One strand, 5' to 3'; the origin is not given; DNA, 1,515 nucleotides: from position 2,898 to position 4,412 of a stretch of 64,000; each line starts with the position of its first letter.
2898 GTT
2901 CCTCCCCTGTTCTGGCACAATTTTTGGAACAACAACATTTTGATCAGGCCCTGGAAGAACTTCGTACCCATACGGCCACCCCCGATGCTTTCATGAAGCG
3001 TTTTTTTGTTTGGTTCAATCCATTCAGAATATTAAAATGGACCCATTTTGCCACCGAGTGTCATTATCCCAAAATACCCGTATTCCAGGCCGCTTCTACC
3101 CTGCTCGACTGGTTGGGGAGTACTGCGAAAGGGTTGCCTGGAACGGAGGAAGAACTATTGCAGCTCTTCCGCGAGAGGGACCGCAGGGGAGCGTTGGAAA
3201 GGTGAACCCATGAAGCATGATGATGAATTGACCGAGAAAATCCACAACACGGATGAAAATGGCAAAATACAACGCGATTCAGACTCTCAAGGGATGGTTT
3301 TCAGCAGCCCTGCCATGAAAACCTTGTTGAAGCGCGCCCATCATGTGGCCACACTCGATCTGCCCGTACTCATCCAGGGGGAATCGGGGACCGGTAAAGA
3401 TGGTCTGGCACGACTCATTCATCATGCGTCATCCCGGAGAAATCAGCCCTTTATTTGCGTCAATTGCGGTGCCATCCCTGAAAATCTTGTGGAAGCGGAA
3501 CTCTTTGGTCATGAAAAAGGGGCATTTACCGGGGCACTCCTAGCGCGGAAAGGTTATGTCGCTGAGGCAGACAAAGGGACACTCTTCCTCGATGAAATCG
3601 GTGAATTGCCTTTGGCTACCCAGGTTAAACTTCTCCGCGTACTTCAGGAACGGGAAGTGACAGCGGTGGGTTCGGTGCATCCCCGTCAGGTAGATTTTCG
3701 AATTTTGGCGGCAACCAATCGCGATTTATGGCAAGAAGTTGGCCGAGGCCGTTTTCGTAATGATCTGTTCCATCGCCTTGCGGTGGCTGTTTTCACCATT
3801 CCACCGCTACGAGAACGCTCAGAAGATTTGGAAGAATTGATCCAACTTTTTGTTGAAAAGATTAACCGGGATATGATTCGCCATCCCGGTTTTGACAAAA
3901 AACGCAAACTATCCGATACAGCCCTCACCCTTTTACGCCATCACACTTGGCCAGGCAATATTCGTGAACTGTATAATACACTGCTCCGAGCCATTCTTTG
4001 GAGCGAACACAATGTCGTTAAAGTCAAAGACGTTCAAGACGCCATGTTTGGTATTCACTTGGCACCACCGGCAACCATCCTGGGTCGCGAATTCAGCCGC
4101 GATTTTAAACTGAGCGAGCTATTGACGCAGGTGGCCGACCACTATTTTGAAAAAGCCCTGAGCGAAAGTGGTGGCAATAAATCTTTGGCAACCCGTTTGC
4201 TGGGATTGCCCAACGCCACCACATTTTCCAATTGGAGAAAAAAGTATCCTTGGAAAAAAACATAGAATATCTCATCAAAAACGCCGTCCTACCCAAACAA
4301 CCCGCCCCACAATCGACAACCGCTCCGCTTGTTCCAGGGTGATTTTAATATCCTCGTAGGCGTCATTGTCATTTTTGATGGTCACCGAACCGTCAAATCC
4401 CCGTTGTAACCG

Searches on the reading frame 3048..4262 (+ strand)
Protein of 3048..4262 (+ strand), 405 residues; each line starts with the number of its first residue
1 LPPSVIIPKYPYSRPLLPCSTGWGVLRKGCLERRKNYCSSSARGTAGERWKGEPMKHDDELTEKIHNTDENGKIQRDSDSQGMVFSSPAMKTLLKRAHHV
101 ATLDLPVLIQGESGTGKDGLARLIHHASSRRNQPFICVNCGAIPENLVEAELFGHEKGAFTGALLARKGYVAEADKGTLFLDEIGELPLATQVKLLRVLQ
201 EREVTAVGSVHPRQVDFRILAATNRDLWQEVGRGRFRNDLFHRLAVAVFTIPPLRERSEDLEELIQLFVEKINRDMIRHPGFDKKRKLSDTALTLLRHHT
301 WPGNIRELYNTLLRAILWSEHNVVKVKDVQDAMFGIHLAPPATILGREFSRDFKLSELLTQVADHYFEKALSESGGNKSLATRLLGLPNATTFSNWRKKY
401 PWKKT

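Call 48: search_protein_families(library=padloc, proteins=[window:3048-4262:+], max_evalue=0.00001)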
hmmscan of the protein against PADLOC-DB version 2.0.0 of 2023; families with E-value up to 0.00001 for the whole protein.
window:3048-4262:+ (405 aa): 3 families
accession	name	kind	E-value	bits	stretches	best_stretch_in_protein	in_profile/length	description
PDLC01995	RtcR_PspF2--CARF_AAA_HTH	-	5.9e-133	442.5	1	67-400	153-478/481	-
PDLC01993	RtcR--CARF_AAA_HTH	-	1.2e-58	196.9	1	83-333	182-436/523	-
PDLC01994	RtcR_PspF1--CARF_AAA_HTH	-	3.9e-56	189.1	1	83-387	160-456/468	-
